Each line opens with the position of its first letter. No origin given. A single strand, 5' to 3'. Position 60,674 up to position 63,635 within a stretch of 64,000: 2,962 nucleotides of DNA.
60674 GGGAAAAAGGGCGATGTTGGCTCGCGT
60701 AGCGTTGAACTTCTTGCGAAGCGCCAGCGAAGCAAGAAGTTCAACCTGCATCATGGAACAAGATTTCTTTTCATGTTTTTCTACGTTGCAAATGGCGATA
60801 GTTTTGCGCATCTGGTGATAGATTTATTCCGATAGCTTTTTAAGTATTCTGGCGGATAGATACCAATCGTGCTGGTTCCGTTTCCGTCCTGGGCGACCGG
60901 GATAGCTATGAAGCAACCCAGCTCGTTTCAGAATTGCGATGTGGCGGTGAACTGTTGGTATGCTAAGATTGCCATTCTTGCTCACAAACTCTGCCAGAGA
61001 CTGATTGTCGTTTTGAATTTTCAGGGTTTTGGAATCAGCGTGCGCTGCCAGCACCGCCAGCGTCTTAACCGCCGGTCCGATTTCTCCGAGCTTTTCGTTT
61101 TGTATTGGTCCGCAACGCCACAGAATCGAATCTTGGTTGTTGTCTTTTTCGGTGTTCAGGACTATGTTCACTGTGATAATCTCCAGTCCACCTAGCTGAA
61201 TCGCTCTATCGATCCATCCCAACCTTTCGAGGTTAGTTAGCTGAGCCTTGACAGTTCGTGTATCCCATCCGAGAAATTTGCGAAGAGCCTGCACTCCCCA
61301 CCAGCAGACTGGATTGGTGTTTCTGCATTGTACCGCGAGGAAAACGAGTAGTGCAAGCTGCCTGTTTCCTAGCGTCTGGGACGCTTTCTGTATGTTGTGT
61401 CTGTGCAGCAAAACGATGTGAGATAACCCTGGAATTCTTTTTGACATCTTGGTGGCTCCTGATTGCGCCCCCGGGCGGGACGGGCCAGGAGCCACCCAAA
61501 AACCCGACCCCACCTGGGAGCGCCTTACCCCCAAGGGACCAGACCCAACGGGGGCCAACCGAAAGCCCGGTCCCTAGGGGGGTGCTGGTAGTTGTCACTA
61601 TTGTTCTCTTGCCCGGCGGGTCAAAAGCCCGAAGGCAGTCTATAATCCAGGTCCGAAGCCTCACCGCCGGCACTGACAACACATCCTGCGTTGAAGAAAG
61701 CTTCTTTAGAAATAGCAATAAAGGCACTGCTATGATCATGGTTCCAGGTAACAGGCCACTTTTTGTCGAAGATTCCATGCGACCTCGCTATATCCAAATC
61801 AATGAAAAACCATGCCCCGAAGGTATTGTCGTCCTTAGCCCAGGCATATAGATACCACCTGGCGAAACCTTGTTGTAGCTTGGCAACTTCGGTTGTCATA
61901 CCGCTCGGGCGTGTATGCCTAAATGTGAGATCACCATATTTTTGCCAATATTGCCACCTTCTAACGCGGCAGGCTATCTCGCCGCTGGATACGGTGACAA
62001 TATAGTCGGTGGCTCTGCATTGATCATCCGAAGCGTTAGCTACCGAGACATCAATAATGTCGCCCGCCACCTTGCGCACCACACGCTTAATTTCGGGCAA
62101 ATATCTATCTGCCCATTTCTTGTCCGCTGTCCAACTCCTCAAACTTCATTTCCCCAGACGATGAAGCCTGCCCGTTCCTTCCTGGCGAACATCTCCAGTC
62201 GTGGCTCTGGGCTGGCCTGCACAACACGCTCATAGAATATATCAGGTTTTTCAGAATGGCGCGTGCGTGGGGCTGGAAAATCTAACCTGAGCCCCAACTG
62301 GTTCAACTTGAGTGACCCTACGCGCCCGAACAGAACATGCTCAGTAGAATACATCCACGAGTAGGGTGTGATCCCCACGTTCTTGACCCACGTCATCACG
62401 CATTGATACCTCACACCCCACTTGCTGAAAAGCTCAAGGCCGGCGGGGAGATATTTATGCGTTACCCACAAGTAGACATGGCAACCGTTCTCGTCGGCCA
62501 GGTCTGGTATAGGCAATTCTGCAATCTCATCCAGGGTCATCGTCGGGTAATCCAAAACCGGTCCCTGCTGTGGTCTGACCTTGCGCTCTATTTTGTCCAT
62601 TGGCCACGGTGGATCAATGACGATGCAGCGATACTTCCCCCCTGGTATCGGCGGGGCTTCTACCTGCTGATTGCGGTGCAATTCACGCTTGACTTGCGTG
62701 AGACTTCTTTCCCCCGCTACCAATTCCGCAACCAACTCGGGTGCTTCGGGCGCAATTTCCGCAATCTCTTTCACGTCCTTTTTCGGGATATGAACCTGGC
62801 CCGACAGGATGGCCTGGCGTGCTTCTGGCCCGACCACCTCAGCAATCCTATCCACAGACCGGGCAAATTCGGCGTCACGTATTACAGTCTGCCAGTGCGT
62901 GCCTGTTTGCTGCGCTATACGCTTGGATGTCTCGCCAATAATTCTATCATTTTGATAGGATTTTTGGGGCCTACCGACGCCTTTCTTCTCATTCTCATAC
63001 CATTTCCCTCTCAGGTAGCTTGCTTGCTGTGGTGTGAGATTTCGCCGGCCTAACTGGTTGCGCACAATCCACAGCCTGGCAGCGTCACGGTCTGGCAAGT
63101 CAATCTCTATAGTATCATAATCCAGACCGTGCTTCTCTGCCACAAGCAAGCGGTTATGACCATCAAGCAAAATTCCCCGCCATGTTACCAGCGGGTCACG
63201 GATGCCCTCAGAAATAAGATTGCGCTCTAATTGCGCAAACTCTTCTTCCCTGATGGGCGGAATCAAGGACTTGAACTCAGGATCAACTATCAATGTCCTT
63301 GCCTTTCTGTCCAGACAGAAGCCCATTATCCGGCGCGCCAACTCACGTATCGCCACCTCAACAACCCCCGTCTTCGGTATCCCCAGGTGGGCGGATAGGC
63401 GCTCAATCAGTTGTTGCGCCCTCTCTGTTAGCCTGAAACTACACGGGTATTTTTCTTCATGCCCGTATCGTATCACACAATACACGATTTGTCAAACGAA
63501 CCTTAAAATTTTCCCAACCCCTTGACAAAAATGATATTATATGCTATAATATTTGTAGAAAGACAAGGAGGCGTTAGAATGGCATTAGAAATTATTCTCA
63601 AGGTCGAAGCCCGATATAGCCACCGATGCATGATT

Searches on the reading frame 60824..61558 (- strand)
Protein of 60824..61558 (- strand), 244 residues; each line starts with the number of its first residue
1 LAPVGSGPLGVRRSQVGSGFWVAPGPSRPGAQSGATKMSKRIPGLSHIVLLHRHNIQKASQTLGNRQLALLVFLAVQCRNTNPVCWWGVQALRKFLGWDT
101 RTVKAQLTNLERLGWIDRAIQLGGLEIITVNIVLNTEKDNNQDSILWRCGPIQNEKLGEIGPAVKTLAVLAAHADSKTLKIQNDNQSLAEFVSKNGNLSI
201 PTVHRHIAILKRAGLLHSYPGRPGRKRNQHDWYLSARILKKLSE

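Call 26: search_protein_families(library=pfam, proteins=[window:60824-61558:-], max_evalue=0.01)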
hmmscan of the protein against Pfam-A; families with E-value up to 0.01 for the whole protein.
window:60824-61558:- (244 aa): 5 families
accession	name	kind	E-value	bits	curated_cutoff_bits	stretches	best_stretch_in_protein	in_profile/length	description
PF13730.12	HTH_36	-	2e-06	27.9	25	1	77-116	16-55/55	Helix-turn-helix domain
PF12840.13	HTH_20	-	0.00016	22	27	1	187-218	20-50/51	Helix-turn-helix domain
PF13412.12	HTH_24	-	0.00019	21.4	21.9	0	197-215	28-46/48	Winged helix-turn-helix DNA-binding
PF01047.28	MarR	-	0.00071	19.8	24.6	0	89-118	20-49/59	MarR family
PF13545.12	HTH_Crp_2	-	0.0043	17.4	27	0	178-218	18-54/70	Crp-like helix-turn-helix domain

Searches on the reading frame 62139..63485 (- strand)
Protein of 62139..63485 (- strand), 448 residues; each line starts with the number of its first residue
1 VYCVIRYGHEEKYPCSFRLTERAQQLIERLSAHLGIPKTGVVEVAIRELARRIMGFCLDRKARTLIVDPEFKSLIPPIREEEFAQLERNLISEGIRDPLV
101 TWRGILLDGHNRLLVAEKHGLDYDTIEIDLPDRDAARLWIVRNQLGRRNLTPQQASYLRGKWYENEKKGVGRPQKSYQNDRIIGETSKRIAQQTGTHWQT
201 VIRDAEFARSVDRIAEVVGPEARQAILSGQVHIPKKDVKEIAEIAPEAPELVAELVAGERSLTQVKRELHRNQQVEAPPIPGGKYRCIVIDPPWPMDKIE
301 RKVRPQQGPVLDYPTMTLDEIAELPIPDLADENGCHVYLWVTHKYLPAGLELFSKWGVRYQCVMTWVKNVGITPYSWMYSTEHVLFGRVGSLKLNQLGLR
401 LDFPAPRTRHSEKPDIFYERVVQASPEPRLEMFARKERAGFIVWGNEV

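Call 18: find_encoding_contigs(protein=window:62139-63485:-, flank=10000, max_places=2)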
Protein window:62139-63485:- (448 aa): no gene with exactly this product is on record in the collection.

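Call 26: search_protein_families(library=pfam, proteins=[window:62139-63485:-], max_evalue=0.01)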
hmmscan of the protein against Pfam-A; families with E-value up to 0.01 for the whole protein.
window:62139-63485:- (448 aa): 2 families
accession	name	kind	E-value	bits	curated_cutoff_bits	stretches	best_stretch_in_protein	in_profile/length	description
PF05063.20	MT-A70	-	1.8e-21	77.2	23.9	1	285-447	1-172/172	MT-A70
PF13542.12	HTH_Tnp_ISL3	-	0.00072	19.4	27.4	0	188-203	30-45/51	Helix-turn-helix domain of transposase family ISL3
